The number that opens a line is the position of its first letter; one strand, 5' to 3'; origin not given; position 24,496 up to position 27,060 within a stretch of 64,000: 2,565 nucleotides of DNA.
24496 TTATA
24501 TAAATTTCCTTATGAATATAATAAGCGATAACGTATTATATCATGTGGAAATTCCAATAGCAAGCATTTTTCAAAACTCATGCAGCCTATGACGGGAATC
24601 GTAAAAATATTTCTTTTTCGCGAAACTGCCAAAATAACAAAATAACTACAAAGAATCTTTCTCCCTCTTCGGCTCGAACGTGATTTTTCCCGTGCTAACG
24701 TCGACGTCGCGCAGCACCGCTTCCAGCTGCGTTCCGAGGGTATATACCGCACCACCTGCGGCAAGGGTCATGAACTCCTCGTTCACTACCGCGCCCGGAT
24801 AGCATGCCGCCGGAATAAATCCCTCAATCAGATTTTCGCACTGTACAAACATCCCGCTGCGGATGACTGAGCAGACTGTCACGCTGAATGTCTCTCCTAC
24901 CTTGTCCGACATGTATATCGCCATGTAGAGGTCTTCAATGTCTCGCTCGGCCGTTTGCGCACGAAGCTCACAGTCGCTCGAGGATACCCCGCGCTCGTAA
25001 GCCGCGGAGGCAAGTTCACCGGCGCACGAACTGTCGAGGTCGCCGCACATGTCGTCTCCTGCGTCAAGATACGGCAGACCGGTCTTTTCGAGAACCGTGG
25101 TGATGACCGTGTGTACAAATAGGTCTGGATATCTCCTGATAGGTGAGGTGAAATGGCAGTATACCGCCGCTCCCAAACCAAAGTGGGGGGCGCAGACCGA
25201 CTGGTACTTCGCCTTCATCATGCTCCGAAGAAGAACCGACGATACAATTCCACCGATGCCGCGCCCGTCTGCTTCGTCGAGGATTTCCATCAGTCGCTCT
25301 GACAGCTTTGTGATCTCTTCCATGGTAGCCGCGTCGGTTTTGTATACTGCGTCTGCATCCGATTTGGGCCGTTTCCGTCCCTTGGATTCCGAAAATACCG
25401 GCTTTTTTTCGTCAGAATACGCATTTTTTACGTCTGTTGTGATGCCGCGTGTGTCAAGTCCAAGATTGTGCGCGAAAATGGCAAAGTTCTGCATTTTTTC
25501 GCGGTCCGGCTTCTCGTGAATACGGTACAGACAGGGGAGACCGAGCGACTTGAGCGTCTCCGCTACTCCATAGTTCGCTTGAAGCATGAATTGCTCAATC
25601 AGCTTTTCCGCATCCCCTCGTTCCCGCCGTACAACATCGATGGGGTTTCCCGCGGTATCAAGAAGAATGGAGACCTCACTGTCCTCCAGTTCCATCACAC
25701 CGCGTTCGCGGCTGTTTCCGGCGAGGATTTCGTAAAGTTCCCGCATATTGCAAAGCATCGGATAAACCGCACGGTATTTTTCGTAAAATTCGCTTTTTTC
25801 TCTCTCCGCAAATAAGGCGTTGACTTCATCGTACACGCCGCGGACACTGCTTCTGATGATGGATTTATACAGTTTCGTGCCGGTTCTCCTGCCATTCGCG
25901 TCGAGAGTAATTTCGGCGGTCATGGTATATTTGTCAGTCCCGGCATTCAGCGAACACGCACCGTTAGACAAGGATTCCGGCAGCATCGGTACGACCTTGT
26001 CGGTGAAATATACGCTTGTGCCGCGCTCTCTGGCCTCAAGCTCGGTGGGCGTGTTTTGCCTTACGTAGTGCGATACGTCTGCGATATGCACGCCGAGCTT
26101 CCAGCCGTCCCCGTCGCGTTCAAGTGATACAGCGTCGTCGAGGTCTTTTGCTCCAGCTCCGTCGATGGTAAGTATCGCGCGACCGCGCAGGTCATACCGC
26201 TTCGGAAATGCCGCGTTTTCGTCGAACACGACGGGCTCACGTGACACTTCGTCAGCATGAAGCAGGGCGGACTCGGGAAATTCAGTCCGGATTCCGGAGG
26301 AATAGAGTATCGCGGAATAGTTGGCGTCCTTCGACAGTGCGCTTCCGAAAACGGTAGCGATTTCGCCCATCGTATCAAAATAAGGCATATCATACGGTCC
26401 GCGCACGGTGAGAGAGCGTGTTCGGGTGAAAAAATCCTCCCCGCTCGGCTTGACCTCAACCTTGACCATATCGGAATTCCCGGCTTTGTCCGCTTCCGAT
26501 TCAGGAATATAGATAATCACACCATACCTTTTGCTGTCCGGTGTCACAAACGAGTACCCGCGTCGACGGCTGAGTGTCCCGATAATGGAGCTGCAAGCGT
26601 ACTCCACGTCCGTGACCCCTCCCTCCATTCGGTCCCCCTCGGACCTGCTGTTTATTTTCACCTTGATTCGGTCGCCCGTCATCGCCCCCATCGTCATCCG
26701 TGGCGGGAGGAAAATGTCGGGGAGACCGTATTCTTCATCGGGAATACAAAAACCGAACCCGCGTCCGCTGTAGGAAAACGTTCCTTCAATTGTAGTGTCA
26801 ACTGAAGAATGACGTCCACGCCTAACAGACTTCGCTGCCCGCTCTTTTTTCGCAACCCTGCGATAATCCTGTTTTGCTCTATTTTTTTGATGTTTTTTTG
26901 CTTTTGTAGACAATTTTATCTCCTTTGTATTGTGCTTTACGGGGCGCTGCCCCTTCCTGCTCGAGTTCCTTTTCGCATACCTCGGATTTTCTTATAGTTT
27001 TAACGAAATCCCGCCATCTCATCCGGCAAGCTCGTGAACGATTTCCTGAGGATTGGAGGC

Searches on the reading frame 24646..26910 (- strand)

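Call 9: search_protein_families(library=padloc, proteins=[window:24646-26910:-], max_evalue=0.001)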
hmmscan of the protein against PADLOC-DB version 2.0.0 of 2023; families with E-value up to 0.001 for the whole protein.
window:24646-26910:- (754 aa): 0 families

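Call 10: search_protein_families(library=pfam, proteins=[window:24646-26910:-], max_evalue=0.00001)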
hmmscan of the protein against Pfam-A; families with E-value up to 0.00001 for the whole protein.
window:24646-26910:- (754 aa): 3 families
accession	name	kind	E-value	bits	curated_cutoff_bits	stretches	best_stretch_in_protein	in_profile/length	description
PF00773.25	RNB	-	2.1e-96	323.4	29.3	1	238-608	1-325/326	RNB domain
PF08206.17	OB_RNB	-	7.9e-19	67.6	24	1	43-100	1-56/58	Ribonuclease B OB domain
PF17876.7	CSD2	-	6.9e-14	52.1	26.2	0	54-102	1-49/74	Cold shock domain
